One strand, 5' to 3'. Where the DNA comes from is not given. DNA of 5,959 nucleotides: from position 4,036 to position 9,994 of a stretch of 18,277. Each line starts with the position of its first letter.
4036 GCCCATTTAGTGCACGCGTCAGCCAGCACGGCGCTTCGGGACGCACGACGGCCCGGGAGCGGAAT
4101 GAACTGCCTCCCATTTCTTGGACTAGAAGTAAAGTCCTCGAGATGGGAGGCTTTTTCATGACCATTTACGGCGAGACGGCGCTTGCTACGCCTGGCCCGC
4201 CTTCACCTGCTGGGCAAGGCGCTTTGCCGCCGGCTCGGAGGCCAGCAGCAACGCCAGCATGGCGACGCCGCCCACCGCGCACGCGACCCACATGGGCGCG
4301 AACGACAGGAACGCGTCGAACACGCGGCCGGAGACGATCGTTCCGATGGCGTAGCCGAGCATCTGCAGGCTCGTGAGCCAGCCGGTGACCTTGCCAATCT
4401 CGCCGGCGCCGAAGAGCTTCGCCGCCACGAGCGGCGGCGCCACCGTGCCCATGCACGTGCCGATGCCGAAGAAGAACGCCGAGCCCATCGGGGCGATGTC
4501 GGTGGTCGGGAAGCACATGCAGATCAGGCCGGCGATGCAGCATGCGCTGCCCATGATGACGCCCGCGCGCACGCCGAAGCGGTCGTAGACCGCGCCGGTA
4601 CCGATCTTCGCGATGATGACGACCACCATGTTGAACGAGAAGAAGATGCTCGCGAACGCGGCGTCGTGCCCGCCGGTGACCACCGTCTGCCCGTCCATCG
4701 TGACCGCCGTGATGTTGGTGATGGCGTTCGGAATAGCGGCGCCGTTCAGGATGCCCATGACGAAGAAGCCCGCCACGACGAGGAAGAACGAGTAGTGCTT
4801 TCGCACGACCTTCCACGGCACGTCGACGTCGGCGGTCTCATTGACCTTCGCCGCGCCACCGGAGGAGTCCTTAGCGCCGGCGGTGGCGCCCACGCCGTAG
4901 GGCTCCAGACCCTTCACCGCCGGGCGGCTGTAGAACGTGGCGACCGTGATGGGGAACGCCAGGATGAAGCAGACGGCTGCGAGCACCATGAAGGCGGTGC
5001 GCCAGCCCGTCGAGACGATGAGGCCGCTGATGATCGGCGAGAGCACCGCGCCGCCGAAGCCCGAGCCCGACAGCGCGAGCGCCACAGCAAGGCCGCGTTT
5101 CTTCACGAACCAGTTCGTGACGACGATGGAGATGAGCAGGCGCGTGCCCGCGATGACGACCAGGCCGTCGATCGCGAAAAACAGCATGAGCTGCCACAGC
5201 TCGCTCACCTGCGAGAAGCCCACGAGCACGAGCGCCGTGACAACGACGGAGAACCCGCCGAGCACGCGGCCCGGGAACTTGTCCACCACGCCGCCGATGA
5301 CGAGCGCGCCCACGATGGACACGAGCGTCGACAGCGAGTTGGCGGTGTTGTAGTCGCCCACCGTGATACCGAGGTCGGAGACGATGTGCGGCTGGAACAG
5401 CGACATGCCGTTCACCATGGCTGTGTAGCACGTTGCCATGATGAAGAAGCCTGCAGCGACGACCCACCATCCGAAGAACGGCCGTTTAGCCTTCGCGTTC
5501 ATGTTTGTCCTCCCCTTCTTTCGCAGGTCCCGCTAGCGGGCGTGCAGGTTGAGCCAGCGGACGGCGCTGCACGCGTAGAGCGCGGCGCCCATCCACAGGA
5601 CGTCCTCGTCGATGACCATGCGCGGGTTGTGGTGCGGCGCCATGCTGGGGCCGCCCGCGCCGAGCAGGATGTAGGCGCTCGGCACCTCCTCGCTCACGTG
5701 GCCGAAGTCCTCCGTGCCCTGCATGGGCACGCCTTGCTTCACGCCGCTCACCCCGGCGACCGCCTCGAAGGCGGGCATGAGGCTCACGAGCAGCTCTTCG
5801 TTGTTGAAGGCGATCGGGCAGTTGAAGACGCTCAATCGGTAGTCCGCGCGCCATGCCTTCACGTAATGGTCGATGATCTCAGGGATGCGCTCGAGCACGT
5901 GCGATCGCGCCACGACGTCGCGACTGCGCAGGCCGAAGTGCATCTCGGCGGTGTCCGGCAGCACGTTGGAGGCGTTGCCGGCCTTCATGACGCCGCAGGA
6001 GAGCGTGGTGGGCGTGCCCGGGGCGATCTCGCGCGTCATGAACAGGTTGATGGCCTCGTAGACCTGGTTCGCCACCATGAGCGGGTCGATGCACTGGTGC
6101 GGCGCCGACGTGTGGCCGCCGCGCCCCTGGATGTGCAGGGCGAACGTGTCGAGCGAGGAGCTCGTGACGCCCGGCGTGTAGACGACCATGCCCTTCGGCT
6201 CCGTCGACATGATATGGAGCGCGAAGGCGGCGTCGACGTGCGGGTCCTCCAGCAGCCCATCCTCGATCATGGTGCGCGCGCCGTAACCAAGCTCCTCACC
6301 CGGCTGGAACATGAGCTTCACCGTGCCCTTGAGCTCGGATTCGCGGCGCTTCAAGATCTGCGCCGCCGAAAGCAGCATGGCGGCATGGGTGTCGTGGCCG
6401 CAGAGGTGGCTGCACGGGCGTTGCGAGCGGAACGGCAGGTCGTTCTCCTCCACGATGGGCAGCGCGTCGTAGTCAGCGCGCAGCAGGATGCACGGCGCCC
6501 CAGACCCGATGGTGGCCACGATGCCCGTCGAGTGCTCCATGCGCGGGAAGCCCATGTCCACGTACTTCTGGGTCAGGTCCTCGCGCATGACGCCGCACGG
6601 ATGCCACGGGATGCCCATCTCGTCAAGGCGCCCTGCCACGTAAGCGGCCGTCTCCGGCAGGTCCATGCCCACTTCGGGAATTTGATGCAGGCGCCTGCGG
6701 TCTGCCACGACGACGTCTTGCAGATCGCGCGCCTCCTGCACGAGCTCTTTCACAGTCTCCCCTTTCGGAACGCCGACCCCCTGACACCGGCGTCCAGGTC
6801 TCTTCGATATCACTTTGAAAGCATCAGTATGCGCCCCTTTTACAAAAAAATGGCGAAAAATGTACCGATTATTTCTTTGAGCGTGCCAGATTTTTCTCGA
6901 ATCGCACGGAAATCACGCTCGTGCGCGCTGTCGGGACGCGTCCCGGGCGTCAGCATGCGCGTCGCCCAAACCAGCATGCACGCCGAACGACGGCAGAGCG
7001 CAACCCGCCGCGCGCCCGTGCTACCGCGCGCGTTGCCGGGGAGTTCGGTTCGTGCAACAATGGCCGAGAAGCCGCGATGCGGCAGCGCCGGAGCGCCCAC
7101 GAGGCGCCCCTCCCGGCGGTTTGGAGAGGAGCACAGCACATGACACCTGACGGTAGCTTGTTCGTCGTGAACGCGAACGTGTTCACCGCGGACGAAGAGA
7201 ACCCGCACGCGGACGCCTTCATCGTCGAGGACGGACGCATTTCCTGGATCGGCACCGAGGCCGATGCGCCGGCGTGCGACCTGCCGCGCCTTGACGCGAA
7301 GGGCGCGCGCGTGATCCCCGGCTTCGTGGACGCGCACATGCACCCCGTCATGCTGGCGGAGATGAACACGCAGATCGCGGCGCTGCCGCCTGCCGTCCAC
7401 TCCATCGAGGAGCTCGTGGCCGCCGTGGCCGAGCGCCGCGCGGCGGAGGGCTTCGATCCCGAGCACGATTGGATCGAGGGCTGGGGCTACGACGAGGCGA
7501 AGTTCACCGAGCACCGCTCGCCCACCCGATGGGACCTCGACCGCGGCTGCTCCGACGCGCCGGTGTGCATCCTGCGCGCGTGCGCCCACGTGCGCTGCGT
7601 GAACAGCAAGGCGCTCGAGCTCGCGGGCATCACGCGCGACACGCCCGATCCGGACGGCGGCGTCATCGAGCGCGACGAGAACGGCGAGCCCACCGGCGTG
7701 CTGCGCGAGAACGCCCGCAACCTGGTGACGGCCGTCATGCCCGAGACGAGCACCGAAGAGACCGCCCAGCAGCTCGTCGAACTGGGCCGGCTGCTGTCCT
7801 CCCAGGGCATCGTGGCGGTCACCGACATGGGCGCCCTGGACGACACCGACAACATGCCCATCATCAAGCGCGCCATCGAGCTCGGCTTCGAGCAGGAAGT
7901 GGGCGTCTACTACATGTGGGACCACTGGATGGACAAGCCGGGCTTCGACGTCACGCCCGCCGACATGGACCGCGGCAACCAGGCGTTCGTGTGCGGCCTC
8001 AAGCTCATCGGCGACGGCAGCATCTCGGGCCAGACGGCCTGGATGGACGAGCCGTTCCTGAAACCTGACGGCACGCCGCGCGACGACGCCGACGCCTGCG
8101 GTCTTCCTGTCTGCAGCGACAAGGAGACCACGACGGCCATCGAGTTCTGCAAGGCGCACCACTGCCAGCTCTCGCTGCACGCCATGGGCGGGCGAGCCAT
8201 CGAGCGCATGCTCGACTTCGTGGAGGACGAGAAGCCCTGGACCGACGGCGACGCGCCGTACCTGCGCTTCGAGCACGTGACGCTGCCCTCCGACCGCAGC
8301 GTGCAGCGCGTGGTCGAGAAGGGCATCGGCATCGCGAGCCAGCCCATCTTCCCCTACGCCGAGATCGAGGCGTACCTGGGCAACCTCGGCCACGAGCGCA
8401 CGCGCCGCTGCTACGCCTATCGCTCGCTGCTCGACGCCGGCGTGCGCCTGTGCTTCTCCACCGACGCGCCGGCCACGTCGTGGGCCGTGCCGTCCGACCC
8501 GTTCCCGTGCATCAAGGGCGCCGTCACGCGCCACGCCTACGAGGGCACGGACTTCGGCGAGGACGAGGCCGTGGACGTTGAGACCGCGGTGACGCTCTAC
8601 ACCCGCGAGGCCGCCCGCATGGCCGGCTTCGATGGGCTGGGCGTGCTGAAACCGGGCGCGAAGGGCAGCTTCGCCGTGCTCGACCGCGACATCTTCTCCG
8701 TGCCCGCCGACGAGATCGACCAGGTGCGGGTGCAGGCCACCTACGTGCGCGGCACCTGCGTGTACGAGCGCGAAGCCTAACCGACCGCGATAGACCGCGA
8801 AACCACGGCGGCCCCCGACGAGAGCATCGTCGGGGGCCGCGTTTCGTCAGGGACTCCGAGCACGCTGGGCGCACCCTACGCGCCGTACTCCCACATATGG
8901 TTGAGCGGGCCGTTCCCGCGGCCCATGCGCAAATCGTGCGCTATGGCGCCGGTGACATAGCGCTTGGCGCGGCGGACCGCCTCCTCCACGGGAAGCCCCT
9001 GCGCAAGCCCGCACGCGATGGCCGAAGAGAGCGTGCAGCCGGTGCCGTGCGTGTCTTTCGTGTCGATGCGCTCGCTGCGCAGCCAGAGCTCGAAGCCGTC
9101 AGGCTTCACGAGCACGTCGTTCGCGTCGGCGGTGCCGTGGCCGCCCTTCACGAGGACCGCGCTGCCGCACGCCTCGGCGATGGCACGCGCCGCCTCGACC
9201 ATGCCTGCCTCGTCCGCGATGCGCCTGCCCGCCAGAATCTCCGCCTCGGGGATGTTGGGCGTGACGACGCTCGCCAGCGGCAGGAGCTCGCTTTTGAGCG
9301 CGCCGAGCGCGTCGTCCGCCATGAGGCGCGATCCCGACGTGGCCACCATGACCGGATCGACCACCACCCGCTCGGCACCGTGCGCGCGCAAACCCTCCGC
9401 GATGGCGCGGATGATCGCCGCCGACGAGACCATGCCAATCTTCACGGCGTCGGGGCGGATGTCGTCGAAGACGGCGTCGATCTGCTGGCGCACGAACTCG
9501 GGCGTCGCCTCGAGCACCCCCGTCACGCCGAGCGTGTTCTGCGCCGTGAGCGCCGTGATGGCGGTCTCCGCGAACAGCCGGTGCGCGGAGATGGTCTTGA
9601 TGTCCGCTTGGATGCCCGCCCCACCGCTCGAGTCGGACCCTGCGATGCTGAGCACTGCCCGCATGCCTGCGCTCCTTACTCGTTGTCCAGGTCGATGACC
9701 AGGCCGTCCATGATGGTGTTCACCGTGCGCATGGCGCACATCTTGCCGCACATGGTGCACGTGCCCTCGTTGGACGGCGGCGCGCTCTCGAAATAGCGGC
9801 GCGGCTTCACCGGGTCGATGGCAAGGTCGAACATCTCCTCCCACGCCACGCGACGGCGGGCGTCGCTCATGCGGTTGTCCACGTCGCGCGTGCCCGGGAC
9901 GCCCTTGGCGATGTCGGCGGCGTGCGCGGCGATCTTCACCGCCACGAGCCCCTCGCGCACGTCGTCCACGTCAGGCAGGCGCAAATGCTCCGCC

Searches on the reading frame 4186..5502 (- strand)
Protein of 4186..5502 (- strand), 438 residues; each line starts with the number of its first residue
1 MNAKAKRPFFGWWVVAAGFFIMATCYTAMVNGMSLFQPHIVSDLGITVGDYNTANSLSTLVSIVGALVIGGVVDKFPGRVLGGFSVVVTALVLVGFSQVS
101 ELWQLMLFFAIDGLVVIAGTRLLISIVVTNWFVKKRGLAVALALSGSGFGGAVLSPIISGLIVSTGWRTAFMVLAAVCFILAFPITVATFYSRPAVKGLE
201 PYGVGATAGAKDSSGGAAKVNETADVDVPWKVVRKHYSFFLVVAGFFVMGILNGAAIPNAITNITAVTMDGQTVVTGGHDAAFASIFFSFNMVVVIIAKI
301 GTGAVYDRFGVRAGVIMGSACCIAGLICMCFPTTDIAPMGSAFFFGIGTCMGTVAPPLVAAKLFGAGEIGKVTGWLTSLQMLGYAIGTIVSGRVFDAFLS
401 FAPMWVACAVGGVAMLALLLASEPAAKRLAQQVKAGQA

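Call 9: search_protein_families(library=pfam, proteins=[window:4186-5502:-], max_evalue=0.001)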
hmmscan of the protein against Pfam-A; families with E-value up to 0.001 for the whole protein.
window:4186-5502:- (438 aa): 1 family
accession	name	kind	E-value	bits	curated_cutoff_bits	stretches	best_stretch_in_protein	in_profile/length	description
PF07690.21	MFS_1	-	2e-35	122.8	33.4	2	20-255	2-220/347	Major Facilitator Superfamily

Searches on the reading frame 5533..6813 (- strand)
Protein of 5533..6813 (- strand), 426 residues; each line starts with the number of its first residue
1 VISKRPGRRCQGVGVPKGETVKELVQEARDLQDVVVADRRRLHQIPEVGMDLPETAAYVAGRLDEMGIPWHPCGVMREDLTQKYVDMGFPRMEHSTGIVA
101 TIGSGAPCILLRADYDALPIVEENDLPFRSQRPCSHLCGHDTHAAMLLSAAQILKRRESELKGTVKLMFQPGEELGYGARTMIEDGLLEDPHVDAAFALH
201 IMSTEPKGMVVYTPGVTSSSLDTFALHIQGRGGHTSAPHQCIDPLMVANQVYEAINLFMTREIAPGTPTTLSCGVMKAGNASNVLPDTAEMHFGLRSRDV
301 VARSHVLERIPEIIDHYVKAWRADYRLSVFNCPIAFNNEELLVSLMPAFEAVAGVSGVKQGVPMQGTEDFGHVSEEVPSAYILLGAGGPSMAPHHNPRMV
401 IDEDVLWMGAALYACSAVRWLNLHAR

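Call 9: search_protein_families(library=pfam, proteins=[window:5533-6813:-], max_evalue=0.001)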
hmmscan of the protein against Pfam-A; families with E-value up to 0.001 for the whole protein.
window:5533-6813:- (426 aa): 2 families
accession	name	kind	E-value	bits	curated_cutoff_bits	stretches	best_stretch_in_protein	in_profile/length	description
PF01546.33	Peptidase_M20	-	3.9e-35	122.1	24.6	1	110-415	1-202/206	Peptidase family M20/M25/M40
PF07687.19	M20_dimer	-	7.1e-12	45.7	21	1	221-319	6-104/107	Peptidase dimerisation domain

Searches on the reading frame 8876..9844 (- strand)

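Call 9: search_protein_families(library=pfam, proteins=[window:8876-9844:-], max_evalue=0.001)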
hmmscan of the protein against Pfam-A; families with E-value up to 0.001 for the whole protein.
window:8876-9844:- (322 aa): 3 families
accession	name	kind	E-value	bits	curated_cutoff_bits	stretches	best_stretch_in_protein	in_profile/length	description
PF08543.17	Phos_pyr_kin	-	1.2e-95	320.1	27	1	71-315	1-246/246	Phosphomethylpyrimidine kinase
PF00294.29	PfkB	-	1.8e-12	47.7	25.8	1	144-295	147-284/302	pfkB family carbohydrate kinase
PF01256.23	Carb_kinase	-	2.8e-07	30.7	27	1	178-304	100-222/242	NAD(P)H-hydrate dehydratase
